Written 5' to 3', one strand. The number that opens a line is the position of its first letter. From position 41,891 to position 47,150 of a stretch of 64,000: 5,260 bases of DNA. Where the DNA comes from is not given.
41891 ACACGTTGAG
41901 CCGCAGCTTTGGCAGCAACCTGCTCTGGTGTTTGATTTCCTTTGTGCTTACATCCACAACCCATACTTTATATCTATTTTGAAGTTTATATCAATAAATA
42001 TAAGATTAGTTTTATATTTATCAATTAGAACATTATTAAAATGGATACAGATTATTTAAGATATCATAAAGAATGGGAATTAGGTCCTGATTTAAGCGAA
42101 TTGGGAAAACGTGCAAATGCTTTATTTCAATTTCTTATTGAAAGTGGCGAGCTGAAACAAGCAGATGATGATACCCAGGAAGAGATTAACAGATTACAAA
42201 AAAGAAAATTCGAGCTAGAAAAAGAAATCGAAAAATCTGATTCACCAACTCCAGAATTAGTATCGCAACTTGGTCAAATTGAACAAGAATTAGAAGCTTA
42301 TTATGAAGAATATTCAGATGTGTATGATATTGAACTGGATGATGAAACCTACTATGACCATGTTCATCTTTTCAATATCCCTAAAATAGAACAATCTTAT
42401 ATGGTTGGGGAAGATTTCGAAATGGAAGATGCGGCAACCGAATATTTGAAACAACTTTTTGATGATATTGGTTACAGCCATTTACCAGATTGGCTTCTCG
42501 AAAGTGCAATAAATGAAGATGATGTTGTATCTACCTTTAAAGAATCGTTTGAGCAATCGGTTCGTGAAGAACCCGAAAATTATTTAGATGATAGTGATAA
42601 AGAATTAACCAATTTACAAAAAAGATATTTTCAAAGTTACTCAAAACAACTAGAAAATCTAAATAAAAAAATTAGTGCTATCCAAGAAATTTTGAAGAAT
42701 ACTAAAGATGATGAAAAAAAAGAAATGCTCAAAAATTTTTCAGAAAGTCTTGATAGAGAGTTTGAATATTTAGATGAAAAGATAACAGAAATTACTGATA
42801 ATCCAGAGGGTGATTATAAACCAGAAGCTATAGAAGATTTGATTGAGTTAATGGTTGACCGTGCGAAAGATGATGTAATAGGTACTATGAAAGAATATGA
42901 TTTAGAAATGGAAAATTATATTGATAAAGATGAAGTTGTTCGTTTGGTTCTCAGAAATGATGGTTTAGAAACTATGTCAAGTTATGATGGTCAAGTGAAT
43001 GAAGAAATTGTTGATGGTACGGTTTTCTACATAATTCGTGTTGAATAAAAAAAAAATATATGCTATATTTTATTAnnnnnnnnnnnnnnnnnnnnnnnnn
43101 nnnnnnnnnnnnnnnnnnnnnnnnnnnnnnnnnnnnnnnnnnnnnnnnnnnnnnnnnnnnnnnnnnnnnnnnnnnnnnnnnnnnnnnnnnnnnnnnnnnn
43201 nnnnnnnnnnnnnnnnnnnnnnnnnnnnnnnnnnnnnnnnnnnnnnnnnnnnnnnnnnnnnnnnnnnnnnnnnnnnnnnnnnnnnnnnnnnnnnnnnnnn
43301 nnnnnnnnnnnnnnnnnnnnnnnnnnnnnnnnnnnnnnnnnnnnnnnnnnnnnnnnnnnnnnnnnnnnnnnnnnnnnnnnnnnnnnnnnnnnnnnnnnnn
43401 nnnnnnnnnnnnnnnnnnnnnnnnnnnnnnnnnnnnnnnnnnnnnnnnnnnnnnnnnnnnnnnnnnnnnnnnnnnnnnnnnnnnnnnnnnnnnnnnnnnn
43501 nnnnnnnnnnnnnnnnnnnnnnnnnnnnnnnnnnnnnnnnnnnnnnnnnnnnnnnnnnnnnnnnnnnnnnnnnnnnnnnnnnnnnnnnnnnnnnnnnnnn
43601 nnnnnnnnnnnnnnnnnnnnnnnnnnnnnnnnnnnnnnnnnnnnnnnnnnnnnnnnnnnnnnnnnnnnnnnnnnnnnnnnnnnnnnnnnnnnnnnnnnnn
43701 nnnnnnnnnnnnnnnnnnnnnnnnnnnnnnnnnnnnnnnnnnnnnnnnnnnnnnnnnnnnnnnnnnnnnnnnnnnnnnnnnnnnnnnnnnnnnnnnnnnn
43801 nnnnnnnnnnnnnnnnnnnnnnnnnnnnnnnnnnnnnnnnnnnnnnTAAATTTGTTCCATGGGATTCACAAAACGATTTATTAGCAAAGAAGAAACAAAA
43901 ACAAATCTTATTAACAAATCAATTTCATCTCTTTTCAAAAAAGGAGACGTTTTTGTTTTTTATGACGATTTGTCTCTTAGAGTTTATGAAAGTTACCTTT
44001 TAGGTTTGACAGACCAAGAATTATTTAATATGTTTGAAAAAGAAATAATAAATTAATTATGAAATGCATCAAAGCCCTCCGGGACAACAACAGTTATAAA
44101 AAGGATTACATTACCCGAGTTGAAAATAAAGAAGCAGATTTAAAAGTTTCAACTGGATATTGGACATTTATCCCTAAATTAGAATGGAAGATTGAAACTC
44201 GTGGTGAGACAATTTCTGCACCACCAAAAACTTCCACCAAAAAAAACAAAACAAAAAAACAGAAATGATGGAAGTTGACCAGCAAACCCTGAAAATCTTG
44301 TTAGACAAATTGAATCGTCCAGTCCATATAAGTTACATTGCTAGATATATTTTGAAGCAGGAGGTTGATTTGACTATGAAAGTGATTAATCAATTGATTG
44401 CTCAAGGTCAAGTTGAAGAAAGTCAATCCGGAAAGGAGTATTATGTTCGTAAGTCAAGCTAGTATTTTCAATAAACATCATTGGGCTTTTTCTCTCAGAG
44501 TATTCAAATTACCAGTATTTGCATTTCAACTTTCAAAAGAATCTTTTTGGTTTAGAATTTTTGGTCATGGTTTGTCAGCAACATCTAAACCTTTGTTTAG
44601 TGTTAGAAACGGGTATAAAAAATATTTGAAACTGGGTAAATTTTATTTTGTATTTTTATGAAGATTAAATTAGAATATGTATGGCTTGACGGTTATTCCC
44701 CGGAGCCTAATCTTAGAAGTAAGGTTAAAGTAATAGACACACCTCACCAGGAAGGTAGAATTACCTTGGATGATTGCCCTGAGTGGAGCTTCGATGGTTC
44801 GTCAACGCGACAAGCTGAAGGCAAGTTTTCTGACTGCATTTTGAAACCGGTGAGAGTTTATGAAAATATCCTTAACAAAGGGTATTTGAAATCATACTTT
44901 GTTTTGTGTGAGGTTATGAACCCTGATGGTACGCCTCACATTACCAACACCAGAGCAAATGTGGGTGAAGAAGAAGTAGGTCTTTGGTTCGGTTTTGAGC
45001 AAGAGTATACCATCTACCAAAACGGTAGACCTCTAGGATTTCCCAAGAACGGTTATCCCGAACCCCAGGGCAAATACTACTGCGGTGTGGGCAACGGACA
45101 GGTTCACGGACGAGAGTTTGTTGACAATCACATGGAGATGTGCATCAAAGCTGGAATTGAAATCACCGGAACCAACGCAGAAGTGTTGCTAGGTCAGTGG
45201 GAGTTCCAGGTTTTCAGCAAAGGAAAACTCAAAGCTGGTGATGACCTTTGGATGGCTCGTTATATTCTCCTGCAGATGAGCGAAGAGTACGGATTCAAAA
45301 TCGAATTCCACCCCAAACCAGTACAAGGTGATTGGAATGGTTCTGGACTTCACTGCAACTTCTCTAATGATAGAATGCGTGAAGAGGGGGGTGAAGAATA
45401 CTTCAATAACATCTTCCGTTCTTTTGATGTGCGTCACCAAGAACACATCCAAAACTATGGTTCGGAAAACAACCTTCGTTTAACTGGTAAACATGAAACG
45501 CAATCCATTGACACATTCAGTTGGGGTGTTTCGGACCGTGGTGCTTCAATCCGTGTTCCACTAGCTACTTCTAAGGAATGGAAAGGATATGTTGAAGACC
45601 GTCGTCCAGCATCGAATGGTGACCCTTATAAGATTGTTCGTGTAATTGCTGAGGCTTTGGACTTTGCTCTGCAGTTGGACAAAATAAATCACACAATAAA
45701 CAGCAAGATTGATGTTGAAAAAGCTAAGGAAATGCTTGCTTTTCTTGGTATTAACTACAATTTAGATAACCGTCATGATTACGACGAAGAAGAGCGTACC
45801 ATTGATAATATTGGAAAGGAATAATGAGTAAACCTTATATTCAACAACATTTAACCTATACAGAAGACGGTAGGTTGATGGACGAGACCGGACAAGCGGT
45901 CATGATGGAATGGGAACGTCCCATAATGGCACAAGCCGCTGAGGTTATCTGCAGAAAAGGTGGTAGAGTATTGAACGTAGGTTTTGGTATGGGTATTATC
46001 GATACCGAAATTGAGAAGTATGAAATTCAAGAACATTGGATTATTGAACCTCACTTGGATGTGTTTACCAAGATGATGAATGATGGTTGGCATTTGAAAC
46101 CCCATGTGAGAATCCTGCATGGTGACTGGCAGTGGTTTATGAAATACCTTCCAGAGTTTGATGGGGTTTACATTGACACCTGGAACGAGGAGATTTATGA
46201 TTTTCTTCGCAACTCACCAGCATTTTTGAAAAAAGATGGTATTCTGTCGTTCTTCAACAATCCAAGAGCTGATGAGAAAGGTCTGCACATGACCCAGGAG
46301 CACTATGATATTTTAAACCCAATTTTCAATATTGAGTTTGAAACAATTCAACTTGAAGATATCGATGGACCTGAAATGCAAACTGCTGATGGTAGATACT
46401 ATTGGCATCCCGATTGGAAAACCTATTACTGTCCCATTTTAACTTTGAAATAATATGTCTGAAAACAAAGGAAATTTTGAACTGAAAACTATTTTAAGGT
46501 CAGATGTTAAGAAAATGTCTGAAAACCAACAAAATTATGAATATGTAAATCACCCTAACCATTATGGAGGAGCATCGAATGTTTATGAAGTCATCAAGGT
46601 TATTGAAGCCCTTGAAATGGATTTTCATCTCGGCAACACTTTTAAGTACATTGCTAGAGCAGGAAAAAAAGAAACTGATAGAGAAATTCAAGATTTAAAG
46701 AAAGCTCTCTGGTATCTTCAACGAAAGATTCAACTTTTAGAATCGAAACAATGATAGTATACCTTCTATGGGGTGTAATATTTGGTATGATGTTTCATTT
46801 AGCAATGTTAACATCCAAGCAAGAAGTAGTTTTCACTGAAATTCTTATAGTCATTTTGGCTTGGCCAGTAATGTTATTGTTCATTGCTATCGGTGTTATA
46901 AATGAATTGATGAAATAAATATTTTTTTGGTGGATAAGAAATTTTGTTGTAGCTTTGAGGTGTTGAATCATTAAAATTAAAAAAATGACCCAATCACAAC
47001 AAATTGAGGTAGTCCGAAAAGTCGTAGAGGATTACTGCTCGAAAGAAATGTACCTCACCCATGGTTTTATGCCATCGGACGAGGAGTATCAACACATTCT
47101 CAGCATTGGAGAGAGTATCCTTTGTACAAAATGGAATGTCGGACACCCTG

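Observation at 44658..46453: Eukaryote-like type II glutamine synthetase paired with a spermidine-synthase-like protein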

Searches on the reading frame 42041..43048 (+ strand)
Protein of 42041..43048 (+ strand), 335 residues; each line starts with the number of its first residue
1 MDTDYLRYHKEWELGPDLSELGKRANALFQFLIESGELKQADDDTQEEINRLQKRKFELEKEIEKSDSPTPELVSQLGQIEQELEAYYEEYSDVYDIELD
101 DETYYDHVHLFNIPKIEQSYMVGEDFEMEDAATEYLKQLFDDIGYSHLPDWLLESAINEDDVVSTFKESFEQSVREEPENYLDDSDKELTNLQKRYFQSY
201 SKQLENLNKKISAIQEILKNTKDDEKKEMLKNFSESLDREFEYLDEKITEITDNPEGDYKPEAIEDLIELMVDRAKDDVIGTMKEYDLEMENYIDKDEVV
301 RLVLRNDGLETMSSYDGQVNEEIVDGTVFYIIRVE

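Call 3: search_protein_families(library=pfam, proteins=[window:42041-43048:+], max_evalue=0.01)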
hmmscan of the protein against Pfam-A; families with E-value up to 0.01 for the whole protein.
window:42041-43048:+ (335 aa): 0 families

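Call 5: search_protein_families(library=phrogs, proteins=[window:42041-43048:+], max_evalue=0.001)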
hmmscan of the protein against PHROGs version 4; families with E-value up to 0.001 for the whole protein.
window:42041-43048:+ (335 aa): 1 family
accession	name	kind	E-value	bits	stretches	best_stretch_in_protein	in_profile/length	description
phrog_4704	-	tail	0.00047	19.9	1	18-239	44-181/625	tail length tape measure protein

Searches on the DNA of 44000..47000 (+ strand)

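Call 6: search_dna_similar(query=window:44000-47000:+, collection=phages, mode=near, max_rows=20)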
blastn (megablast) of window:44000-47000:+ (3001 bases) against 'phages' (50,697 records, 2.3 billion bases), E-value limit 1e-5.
No match.

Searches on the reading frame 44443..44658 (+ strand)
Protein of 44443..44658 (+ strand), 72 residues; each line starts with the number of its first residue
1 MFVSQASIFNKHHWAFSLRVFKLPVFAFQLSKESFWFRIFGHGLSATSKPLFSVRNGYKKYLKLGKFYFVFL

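Call 91: search_protein_families(library=phrogs, proteins=[window:44443-44658:+], max_evalue=0.001)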
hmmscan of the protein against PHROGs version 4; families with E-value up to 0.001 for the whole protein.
seq(72 aa): 0 families
